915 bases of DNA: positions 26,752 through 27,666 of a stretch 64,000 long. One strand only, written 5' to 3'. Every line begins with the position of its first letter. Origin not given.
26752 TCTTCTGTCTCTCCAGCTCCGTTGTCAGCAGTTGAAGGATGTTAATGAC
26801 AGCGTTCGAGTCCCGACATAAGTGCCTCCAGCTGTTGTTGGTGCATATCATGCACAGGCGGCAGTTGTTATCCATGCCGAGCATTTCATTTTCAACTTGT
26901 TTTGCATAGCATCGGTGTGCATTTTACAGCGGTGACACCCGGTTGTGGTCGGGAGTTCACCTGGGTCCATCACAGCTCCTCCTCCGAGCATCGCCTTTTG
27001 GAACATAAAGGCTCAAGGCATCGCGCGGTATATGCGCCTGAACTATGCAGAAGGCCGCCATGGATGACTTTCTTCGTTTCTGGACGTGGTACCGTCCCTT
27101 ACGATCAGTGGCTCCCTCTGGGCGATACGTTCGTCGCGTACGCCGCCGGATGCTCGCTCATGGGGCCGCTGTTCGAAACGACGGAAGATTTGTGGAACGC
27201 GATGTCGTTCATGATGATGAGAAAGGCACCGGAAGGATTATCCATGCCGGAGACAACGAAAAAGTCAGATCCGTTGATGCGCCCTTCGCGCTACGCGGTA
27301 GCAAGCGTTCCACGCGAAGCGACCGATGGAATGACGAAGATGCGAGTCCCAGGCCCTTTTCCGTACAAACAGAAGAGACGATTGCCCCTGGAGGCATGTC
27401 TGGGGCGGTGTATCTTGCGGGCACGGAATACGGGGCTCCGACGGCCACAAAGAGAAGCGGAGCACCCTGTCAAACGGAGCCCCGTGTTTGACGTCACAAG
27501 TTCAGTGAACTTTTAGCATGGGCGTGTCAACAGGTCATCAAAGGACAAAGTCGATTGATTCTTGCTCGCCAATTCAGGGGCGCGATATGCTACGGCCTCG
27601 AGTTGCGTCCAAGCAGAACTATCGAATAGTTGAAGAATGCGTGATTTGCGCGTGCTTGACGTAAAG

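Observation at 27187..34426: Two 778-bp near-identical direct repeats bracket a 5.7-kb segment carrying the AK-Nudix fusion gene and tRNA-Lys, with a mosaic divergence pattern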

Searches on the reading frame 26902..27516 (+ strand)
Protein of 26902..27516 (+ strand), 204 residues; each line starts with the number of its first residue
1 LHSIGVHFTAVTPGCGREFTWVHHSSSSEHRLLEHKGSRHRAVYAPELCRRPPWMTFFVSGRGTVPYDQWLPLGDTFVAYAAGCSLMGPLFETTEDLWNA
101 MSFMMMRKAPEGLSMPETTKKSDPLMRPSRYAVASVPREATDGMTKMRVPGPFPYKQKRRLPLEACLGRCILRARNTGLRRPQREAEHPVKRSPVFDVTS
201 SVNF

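Call 8: search_protein_families(library=pfam, proteins=[window:26902-27516:+], max_evalue=0.01)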
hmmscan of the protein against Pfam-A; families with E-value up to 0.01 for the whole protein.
window:26902-27516:+ (204 aa): 0 families

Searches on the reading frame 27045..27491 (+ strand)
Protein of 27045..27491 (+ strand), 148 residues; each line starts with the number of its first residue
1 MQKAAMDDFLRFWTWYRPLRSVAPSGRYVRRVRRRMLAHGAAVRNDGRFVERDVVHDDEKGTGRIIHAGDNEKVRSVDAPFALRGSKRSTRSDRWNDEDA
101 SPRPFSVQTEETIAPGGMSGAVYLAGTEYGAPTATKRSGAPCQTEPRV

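Call 51: list_cluster_members(proteins=[window:27045-27491:+, window:33706-33978:+, window:27209-27448:-, window:26495-26884:-, window:35344-36468:-, window:24909-26138:-, window:33202-33495:-, window:34148-34423:+])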
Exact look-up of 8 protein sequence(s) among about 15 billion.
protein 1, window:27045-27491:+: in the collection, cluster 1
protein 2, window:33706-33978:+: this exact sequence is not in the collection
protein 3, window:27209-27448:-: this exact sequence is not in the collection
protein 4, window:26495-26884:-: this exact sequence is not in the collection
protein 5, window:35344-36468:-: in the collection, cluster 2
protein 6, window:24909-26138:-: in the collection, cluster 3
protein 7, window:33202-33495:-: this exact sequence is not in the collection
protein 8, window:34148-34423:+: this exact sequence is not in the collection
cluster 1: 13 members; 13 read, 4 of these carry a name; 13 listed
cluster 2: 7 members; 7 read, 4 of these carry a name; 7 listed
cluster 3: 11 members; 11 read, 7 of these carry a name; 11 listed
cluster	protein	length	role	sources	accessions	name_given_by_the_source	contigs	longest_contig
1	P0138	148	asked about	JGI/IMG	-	hypothetical protein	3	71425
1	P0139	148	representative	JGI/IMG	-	-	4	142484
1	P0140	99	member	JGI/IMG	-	hypothetical protein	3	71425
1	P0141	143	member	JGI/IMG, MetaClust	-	\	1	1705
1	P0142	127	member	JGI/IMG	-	hypothetical protein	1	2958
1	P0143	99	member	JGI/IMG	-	-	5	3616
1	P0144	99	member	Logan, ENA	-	-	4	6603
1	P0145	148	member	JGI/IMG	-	-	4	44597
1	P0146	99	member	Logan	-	-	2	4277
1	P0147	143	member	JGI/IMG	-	-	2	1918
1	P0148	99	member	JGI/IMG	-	-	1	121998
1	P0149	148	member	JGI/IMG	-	-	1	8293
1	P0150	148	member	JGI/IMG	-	-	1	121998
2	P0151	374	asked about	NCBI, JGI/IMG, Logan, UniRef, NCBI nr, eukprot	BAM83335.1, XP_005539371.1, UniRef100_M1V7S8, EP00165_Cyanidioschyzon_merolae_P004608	hypothetical protein, conserved [Cyanidioschyzon merolae strain 10D] | hypothetical protein | START domain-containing protein n=1 Tax=Cyanidioschyzon merolae (strain NIES-3377 / 10D) ...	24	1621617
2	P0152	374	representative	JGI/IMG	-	-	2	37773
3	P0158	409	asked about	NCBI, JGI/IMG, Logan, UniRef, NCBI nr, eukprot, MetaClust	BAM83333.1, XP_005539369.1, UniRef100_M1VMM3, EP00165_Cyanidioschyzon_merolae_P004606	hypothetical protein CYME_CMT383C [Cyanidioschyzon merolae strain 10D] | hypothetical protein | BZIP domain-containing protein n=1 Tax=Cyanidioschyzon merolae (strain NIES-3377 / 10D) ...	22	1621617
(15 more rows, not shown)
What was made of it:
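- Metagenome gene callers predict a 148-aa ORF at 27045-27491 (call 51).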
